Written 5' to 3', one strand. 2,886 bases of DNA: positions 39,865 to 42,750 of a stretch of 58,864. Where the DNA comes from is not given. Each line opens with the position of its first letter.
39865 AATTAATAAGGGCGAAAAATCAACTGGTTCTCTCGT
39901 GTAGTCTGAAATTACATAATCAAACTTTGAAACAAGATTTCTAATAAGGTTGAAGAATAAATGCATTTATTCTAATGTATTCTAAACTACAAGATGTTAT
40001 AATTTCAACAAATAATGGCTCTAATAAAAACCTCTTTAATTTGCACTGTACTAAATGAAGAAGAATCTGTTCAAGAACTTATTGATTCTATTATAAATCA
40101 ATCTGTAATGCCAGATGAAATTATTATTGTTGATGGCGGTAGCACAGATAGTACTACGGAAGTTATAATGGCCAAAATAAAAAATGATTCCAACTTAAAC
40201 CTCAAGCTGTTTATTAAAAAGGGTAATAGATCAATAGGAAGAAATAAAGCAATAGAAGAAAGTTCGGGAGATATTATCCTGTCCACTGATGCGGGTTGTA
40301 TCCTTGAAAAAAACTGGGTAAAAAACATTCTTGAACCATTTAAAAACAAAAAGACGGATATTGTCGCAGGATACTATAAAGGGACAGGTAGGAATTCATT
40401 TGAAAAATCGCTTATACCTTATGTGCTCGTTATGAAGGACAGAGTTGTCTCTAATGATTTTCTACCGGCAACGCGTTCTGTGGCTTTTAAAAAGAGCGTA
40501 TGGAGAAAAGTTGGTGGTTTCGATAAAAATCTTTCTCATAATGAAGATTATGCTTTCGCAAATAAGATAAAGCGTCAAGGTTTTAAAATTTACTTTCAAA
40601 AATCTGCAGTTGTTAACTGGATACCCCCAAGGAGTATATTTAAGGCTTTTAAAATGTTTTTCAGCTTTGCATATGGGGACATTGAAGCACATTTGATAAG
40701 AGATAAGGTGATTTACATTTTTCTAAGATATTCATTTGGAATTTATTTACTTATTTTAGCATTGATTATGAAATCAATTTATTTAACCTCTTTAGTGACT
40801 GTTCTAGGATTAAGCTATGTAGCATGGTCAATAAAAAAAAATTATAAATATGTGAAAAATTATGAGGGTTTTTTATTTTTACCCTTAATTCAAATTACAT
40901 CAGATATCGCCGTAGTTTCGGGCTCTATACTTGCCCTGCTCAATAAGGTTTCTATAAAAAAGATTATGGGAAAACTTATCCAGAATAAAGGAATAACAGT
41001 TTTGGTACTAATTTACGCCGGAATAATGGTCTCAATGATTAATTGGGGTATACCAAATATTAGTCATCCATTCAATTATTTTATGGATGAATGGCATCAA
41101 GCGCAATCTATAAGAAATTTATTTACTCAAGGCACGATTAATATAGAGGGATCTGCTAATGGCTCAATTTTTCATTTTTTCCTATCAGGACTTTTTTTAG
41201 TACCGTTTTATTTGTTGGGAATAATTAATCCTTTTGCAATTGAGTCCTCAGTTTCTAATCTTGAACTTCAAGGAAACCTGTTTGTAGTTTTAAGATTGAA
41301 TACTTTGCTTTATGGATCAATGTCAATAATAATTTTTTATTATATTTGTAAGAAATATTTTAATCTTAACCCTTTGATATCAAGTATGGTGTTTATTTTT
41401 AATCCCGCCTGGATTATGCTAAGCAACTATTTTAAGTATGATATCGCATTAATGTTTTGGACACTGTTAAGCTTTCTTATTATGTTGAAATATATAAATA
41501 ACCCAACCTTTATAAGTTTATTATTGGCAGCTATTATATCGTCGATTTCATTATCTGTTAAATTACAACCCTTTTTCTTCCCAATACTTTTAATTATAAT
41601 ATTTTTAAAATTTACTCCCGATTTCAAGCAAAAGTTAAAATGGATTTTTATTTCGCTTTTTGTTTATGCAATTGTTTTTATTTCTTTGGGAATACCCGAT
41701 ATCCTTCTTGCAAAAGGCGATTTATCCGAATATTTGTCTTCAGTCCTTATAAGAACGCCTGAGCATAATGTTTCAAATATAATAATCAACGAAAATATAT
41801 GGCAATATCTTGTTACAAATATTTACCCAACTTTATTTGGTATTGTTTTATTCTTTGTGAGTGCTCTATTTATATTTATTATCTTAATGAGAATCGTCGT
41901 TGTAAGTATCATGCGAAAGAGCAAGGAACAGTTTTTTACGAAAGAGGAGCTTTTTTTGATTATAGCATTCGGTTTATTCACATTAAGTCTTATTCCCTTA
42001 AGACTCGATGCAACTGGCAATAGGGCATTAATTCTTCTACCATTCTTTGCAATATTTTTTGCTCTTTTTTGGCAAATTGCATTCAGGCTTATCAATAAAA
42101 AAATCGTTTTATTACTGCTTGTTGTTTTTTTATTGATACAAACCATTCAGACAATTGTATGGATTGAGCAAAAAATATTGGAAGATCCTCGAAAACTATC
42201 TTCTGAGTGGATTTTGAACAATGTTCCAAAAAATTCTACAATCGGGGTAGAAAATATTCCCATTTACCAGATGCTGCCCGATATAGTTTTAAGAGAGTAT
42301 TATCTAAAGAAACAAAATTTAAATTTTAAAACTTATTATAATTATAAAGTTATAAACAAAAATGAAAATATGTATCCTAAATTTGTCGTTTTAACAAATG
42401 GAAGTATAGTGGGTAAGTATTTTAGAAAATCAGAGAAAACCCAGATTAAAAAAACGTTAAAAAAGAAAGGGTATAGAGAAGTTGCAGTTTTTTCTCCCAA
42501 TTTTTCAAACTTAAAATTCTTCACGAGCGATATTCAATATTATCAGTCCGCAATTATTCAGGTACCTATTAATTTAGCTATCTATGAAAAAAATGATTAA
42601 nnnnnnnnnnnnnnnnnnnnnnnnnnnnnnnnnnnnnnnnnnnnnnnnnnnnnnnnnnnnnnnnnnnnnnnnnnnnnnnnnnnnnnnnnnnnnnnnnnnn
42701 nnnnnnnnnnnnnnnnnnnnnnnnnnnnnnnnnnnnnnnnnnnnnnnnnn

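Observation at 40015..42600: Single-polypeptide GT2 (cytoplasmic GT-A) :: GT-C (ArnT/PMT-like) fusion, 861 aa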

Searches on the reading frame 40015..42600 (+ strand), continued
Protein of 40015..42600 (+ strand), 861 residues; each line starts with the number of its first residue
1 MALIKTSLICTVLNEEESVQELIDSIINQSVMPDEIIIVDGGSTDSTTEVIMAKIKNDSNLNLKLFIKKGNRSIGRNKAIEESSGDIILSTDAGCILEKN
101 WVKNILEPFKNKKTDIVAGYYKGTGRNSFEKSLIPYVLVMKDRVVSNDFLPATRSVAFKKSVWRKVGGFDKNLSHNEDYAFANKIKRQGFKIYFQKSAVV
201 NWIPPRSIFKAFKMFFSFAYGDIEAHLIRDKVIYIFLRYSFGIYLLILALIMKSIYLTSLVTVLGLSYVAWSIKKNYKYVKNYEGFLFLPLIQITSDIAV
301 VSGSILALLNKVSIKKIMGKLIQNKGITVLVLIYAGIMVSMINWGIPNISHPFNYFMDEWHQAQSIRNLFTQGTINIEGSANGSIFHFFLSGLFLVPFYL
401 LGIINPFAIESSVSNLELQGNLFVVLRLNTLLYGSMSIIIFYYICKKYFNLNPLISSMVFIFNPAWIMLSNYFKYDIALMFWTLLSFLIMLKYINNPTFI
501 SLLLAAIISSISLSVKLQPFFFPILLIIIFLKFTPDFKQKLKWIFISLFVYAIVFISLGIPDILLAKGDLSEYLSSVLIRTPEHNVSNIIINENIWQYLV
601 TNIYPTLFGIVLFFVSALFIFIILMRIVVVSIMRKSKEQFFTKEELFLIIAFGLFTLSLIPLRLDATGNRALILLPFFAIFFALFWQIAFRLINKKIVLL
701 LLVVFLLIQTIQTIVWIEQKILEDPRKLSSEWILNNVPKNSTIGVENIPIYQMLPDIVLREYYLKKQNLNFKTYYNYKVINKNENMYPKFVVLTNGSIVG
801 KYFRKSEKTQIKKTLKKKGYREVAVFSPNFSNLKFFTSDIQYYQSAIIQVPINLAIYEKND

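Call 68: find_encoding_contigs(protein=window:40015-42600:+, flank=1000, max_places=3)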
Protein window:40015-42600:+ (861 aa): 19 contigs read that carry it; 3 places shown.
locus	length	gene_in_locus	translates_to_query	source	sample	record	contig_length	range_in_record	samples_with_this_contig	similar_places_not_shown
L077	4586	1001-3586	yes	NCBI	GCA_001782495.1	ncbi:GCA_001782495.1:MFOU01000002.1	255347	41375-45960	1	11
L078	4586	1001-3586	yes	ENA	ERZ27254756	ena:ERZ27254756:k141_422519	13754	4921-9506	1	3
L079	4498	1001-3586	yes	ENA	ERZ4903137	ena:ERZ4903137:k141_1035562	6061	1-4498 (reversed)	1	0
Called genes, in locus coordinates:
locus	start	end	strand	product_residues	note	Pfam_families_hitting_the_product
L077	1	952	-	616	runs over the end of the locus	-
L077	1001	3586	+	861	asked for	PF00535:Glycos_transf_2, PF10111:Glyco_tranf_2_2 (weak), PF13506:Glyco_transf_21 (weak), PF13641:Glyco_tranf_2_3, PF02366:PMT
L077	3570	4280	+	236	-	PF00535:Glycos_transf_2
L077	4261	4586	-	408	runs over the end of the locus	PF08421:Methyltransf_13, PF13489:Methyltransf_23, PF08484:Methyltransf_14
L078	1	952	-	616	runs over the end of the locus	-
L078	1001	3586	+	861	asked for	PF00535:Glycos_transf_2, PF10111:Glyco_tranf_2_2 (weak), PF13506:Glyco_transf_21 (weak), PF13641:Glyco_tranf_2_3, PF02366:PMT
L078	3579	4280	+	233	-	PF00535:Glycos_transf_2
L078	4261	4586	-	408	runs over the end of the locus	PF08421:Methyltransf_13, PF13489:Methyltransf_23, PF08484:Methyltransf_14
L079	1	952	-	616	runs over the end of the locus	-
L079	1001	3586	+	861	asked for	PF00535:Glycos_transf_2, PF10111:Glyco_tranf_2_2 (weak), PF13506:Glyco_transf_21 (weak), PF13641:Glyco_tranf_2_3, PF02366:PMT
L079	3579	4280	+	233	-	PF00535:Glycos_transf_2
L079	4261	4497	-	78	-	?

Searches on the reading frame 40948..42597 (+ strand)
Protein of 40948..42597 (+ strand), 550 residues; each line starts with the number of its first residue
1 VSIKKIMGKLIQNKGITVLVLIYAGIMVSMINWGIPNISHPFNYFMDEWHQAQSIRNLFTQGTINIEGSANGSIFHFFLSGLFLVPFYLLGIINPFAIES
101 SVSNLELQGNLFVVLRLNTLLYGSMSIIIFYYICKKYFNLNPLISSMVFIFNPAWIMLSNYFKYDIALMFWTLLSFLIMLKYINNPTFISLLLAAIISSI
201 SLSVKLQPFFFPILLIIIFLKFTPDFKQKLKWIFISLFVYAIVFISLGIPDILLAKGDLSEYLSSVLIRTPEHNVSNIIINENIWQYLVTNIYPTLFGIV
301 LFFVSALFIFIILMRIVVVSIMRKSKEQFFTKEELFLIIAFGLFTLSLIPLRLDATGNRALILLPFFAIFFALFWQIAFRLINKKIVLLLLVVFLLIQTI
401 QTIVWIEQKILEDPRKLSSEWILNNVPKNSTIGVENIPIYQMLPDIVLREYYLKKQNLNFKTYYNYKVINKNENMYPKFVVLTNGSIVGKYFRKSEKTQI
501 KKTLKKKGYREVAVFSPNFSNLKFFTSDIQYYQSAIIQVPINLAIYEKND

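Call 43: predict_structure(alignment_id=A2)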
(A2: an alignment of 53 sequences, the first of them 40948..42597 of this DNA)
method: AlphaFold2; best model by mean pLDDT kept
length: 550 residues; sequences in the alignment: 53
mean_pLDDT: 91.7   pTM: 0.92
mean pLDDT of the five models: 91.7, 91.2, 88.0, 87.8, 87.6
residues with pLDDT >= 90: 396; 70-90: 143; 50-70: 10; < 50: 1
segments of 3 or more residues with pLDDT < 50: none
pLDDT, mean of each block of 10 residues (from residue 1): 70 92 97 90 88 86 79 83 93 87 86 94 97 97 97 95 92 98 97 97 90 97 96 98 88 70 83 88 94 97 98 91 81 95 95 90 98 97 97 98 95 95 96 88 93 89 94 90 93 91 94 94 94 92 93
secondary structure, 60 per line:
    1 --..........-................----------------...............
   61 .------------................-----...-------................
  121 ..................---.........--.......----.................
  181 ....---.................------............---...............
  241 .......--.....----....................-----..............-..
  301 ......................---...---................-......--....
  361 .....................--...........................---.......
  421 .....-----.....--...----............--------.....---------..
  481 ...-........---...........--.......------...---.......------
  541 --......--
elements in order: H3-12 H14-29 H46-61 H74-89 H105-138 H142-150 H153-159 H164-184 H188-204 H211-222 H226-247 H250-254 H259-277 H284-297 H299-322 H332-347 H349-354 H357-381 H384-410 H414-425 E431-435 H445-456 E465-469 E479-483 H485-491 H496-506 E509-515 H528-534 E543-548

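Call 47: fold_search(model_id=the predicted structure, library=pdb)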
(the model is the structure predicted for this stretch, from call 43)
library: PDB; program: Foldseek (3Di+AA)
matches with E <= 10: 128; with E <= 0.001: 21
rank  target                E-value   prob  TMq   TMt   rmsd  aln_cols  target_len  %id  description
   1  9s6t_A                1.9e-07  1.00  0.53  0.59   7.2       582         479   11  Ternary cryo-EM structure of chicken ALG12 with Dol25-PP-GlcNAc2Man7, Dol25-P-Man, and Fab (released 2026-03-18)
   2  9s6u_A                1.3e-05  1.00  0.49  0.50   9.3       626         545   12  Ternary cryo-EM structure of human ALG9 with Dol25-PP-GlcNAc2Man8, Dol25-P-Man and Fab (released 2026-03-18)
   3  7oci_F                1.8e-05  1.00  0.45  0.39  10.6       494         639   12  Cryo-EM structure of yeast Ost6p containing oligosaccharyltransferase complex (released 2022-02-16)
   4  8age_A                1.8e-05  1.00  0.46  0.40  10.9       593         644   11  Structure of yeast oligosaccharylransferase complex with acceptor peptide bound (released 2022-12-07)
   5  9s6s_A                2.0e-05  1.00  0.49  0.49   9.0       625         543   11  Ternary cryo-EM structure of human ALG9 with Dol25-PP-GlcNAc2Man6, Dol25-P-Man and Fab (released 2026-03-18)
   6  8agb_A                2.3e-05  1.00  0.45  0.39  11.3       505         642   12  Structure of yeast oligosaccharylransferase complex with lipid-linked oligosaccharide bound (released 2022-12-07)
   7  3waj                  2.9e-05  1.00  0.45  0.33  13.8       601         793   12  Crystal structure of the Archaeoglobus fulgidus oligosaccharyltransferase (O29867_ARCFU) complex with Zn and sulfate (released 2013-10-30)
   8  6ezn_F                3.9e-05  1.00  0.42  0.37  12.7       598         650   10  Cryo-EM structure of the yeast oligosaccharyltransferase (OST) complex (released 2018-01-17)
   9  7e9s_A                4.1e-05  1.00  0.45  0.31  12.9       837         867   12  Archaeal oligosaccharyltransferase AglB from Archaeoglobus fulgidus in complex with an inhibitory peptide and a dolich (released 2021-09-08)
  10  5f15                  6.2e-05  1.00  0.47  0.48   9.3       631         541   12  Crystal Structure of ArnT from Cupriavidus metallidurans bound to Undecaprenyl phosphate (released 2016-02-17)
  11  6s7o_A                1.2e-04  1.00  0.45  0.39  11.8       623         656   12  Cryo-EM structure of human oligosaccharyltransferase complex OST-A (released 2019-12-18)
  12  8agc_A                1.2e-04  1.00  0.42  0.35  10.6       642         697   11  Structure of yeast oligosaccharylransferase complex with lipid-linked oligosaccharide and non-acceptor peptide bound (released 2022-12-07)
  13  8b6l_I                1.4e-04  1.00  0.49  0.40  11.2       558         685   11  Subtomogram average of the human Sec61-TRAP-OSTA-translocon (released 2022-12-07)
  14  9n9j_I                1.4e-04  1.00  0.48  0.38  11.8       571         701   11  Structure of a GRP94 folding intermediate engaged with a CCDC134- and FKBP11-bound secretory translocon (released 2025-11-19)
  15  5gmy_A                1.5e-04  1.00  0.46  0.32  13.9       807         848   11  Crystal structure of the Archaeoglobus fulgidus oligosaccharyltransferase (O29867_ARCFU) tethered with an acceptor pep (released 2017-02-01)
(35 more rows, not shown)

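Call 49: search_protein_representatives(protein=window:40948-42597:+)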
Query: 550 residues. Proteins with E-value up to 0.001 (for the whole library): 401; up to 1e-10: 165; up to 1e-30: 113. The best 150 are listed.
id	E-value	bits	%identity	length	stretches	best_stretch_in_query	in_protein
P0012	1.2e-160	552.2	50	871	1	1-548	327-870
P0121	2.6e-136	471.9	44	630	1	3-548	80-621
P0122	1.3e-120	420.1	43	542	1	13-548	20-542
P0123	1.8e-118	413.0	41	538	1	16-541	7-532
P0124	1.7e-116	406.5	40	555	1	6-548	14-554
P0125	1.7e-115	403.2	41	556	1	12-547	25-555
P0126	2.4e-115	402.7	41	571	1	7-548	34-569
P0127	4.4e-115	401.8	42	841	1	12-538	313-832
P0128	3.3e-112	392.3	41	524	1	19-548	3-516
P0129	2.0e-110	386.5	41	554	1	6-549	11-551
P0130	3.4e-108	379.1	39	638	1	11-548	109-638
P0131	7.7e-108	377.9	40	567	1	10-547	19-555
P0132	7.8e-108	377.9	42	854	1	13-548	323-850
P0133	1.4e-107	377.1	41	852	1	8-549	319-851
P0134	1.7e-107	376.8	39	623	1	6-549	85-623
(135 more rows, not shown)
